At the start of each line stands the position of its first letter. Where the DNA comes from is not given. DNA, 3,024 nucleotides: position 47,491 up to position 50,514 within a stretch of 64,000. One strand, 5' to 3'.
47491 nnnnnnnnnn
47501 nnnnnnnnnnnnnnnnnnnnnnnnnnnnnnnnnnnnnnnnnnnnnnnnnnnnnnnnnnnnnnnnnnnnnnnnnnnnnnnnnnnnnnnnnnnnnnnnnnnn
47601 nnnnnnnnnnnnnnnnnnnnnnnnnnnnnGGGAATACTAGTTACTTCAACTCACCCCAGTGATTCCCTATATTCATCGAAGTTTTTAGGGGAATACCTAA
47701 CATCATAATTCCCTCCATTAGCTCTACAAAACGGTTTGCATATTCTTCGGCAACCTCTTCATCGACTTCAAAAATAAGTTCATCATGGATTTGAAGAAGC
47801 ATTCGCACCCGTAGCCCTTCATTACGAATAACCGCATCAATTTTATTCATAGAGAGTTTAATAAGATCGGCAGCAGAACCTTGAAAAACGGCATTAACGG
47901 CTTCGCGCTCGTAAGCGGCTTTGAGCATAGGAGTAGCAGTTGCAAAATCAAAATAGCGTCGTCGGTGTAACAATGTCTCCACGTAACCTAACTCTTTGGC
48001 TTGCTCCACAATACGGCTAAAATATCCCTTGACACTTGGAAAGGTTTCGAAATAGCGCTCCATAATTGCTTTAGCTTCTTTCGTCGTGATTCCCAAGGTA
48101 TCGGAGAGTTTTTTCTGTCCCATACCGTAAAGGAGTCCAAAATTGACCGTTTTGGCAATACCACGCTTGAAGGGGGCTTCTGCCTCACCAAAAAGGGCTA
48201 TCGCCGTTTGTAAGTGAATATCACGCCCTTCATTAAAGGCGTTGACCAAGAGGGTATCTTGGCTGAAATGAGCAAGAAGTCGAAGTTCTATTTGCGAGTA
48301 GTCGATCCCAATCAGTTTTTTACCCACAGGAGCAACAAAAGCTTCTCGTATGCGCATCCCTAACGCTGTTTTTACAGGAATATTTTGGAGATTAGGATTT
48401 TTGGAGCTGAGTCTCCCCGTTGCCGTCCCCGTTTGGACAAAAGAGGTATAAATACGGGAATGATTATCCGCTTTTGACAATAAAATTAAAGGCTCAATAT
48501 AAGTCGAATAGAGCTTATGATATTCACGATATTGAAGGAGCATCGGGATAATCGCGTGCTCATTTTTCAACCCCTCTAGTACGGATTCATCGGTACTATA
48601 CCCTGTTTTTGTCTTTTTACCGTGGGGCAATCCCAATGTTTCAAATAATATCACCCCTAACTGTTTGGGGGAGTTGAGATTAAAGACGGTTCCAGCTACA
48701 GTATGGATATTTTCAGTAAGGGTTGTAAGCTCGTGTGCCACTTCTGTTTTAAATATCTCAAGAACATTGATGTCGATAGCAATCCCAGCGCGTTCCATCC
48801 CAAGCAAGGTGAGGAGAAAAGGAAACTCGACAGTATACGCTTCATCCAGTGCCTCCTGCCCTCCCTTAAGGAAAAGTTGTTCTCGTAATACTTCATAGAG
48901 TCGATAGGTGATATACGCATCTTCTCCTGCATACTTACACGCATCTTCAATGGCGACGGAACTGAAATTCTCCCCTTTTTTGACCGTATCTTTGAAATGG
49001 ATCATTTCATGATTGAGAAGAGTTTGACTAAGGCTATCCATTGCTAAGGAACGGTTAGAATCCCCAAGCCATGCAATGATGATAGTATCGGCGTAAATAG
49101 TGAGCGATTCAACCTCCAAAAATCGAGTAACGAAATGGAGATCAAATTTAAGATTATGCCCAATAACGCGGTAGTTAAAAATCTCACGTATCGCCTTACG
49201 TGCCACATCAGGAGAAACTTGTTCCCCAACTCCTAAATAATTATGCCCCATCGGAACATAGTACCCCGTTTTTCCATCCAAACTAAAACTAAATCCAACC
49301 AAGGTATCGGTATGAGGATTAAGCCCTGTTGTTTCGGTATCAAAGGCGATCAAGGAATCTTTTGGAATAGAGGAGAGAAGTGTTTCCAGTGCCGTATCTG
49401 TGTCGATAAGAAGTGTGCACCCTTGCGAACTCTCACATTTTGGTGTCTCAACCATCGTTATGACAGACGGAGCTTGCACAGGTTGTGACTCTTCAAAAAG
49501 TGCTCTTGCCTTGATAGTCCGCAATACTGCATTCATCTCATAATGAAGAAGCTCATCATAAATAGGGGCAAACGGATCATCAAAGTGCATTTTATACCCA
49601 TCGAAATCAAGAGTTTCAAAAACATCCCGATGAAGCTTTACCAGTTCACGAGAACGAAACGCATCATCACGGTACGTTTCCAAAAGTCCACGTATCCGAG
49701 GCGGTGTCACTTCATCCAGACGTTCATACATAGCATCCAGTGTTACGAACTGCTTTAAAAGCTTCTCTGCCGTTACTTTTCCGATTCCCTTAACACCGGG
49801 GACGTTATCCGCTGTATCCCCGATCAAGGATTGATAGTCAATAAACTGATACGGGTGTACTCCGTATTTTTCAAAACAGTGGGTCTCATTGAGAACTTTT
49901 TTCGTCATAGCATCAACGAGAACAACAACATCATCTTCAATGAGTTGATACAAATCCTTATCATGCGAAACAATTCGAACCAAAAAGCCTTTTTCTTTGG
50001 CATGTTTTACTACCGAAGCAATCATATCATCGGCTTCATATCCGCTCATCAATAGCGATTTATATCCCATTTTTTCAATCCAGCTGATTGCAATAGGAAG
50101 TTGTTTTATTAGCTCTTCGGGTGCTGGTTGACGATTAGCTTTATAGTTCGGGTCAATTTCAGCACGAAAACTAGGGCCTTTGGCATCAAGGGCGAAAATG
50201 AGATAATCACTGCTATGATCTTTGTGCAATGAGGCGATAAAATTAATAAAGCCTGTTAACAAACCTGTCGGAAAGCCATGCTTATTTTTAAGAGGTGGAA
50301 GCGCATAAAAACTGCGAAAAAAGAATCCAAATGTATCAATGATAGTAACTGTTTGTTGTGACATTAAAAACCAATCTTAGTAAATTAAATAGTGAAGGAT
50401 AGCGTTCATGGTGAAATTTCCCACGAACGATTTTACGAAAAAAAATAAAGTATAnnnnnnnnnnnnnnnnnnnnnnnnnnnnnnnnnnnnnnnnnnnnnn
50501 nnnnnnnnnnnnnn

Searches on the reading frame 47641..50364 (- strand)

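Call 47: search_protein_families(library=pfam, proteins=[window:47641-50364:-], max_evalue=0.01)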
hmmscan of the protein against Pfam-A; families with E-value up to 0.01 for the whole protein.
window:47641-50364:- (907 aa): 4 families
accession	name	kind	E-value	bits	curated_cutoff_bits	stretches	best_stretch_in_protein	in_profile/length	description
PF00476.26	DNA_pol_A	-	1.1e-138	462.7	34.3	1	534-905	3-381/381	DNA polymerase family A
PF02739.22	5_3_exonuc_N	-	2.9e-47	160.9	34.3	1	6-168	2-164/164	5'-3' exonuclease, N-terminal resolvase-like domain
PF01367.25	5_3_exonuc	-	2.6e-25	89.2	40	1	169-259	1-91/97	5'-3' exonuclease, C-terminal SAM fold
PF01612.26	DNA_pol_A_exo1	-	1.6e-23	83.8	23.6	1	320-497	4-172/173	3'-5' exonuclease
